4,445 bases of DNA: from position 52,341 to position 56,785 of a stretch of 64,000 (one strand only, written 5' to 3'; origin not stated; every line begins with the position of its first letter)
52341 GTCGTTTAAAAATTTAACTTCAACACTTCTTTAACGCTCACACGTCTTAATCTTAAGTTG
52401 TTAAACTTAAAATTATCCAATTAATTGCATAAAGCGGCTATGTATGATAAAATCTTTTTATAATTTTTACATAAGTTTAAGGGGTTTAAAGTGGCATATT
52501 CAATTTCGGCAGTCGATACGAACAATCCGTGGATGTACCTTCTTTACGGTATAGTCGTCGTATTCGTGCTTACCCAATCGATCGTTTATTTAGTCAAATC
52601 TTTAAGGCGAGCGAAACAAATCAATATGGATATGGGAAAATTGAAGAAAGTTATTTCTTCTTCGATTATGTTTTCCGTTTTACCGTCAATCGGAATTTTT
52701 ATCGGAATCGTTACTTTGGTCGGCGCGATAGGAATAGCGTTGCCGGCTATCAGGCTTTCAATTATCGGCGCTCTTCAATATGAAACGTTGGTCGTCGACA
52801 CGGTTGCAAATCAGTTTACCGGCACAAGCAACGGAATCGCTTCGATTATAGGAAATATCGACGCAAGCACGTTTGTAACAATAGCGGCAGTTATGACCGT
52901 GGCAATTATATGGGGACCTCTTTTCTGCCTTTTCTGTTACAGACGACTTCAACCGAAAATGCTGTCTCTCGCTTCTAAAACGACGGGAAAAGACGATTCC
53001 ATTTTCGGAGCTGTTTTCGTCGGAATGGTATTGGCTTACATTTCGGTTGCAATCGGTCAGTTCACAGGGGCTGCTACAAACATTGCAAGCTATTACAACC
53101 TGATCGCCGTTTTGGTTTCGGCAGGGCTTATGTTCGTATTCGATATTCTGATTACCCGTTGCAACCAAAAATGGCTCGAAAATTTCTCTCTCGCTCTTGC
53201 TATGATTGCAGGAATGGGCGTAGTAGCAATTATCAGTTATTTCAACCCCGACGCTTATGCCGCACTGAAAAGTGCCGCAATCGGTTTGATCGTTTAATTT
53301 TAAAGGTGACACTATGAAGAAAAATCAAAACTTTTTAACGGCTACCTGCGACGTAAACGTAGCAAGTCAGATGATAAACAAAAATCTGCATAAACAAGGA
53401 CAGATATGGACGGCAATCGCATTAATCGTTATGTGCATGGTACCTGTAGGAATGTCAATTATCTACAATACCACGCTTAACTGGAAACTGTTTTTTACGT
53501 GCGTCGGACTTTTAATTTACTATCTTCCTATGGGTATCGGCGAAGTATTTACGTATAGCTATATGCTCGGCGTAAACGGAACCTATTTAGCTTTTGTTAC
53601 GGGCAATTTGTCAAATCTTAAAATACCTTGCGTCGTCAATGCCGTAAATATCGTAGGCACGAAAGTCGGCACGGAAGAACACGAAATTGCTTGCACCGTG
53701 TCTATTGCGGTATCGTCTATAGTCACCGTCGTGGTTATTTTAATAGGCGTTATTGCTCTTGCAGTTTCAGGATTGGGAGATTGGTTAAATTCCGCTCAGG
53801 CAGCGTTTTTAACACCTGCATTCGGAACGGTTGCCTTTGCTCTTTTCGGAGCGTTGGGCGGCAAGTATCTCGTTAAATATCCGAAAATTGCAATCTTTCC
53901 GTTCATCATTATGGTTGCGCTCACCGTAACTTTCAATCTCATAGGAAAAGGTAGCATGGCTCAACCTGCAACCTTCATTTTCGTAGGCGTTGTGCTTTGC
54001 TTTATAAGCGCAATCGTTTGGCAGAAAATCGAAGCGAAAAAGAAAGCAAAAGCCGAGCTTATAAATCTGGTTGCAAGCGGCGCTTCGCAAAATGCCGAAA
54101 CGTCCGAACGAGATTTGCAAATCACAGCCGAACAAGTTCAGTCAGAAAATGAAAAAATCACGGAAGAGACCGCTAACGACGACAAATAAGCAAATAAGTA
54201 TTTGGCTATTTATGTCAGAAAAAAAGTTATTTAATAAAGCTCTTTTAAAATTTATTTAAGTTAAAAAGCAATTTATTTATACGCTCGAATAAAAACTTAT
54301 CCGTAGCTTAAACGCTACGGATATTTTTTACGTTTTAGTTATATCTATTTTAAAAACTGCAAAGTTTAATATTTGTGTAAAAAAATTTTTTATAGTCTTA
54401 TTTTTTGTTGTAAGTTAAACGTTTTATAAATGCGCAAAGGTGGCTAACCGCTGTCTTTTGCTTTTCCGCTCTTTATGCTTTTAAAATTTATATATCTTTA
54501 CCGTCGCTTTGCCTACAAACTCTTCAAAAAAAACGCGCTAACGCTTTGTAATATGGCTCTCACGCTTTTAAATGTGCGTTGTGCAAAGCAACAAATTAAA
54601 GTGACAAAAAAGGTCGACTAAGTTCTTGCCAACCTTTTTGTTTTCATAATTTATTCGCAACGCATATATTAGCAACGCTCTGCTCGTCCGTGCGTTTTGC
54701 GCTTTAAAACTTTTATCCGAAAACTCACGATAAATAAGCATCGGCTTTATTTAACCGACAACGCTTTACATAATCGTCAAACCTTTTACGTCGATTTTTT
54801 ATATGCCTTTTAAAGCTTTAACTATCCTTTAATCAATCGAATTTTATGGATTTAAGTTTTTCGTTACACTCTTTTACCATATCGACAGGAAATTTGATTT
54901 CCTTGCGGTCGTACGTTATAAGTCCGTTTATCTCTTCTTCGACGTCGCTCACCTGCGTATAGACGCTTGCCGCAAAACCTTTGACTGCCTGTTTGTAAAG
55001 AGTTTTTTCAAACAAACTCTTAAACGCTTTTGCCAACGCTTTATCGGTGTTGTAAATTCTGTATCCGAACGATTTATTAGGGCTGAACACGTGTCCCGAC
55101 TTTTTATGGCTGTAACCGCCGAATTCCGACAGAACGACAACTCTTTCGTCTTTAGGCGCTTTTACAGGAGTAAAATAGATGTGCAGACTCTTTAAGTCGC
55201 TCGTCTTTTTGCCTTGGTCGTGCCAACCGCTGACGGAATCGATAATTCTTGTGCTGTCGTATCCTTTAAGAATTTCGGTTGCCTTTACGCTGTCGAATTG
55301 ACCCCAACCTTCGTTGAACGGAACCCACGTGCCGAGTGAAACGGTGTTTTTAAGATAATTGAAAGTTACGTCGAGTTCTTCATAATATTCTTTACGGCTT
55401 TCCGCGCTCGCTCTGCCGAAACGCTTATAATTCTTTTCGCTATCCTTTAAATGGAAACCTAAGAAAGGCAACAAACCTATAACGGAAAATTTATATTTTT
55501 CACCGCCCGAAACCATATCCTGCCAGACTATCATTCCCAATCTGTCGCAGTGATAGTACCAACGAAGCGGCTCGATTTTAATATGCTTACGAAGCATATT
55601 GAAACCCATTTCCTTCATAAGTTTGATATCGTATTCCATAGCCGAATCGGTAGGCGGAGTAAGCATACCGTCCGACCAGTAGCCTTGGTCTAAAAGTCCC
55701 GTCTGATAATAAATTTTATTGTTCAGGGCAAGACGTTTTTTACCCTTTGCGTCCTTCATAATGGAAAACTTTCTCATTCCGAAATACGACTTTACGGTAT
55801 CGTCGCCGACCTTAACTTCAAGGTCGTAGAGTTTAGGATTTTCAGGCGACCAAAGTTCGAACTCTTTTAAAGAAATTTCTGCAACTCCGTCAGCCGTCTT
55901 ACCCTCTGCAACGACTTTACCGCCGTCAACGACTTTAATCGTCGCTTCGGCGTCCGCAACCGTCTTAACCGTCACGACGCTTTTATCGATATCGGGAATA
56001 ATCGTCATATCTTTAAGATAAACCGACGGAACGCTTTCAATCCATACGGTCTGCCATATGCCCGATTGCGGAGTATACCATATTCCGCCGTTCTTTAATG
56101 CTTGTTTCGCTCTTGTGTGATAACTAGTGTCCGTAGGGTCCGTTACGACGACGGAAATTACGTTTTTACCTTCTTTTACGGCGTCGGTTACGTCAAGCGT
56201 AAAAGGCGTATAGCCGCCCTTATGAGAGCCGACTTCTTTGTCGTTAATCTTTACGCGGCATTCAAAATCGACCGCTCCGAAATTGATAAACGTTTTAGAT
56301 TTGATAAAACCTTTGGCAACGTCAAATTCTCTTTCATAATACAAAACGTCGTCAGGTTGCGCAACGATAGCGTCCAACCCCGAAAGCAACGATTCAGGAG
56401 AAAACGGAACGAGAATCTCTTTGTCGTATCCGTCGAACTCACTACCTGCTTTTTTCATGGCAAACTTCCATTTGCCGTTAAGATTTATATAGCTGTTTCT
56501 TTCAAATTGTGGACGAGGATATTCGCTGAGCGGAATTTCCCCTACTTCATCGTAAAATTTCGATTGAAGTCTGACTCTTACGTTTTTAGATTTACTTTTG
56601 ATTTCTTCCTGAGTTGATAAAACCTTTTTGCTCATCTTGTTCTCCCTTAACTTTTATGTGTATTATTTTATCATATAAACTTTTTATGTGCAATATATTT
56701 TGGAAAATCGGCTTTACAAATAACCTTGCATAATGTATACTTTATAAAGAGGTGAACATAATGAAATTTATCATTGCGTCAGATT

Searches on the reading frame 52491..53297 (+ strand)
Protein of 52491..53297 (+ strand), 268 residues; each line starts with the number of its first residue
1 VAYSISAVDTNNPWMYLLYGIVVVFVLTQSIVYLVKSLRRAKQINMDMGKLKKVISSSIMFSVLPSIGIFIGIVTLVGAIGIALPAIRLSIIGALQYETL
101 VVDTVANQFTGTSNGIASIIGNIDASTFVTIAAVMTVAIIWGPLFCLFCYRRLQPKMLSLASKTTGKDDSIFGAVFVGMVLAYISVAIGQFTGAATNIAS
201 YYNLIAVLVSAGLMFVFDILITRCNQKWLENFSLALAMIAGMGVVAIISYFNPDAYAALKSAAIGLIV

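Call 92: search_protein_families(library=pfam, proteins=[window:52491-53297:+], max_evalue=0.00001)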
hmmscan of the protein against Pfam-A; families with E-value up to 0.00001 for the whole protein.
window:52491-53297:+ (268 aa): 1 family
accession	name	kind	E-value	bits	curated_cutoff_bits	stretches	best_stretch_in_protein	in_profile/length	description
PF16481.10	DUF5058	-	8.7e-54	182.9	28.2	1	11-242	1-222/222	Domain of unknown function (DUF5058)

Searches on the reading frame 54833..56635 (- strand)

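Call 92: search_protein_families(library=pfam, proteins=[window:54833-56635:-], max_evalue=0.00001)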
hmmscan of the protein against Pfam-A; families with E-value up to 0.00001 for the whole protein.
window:54833-56635:- (600 aa): 4 families
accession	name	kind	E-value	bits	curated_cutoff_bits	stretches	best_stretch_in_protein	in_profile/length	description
PF02837.24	Glyco_hydro_2_N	-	3.7e-18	66.4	28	1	97-201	66-167/169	Glycosyl hydrolases family 2, sugar binding domain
PF00703.27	Glyco_hydro_2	-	2.4e-09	38.4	23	1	220-288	19-109/109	Glycosyl hydrolases family 2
PF22666.2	Glyco_hydro_2_N2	-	2.4e-09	37.9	27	1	99-178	51-131/167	Glycosyl hydrolase 2 galactose-binding domain-like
PF02836.23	Glyco_hydro_2_C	-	1.1e-06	28.4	21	1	330-528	35-234/302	Glycosyl hydrolases family 2, TIM barrel domain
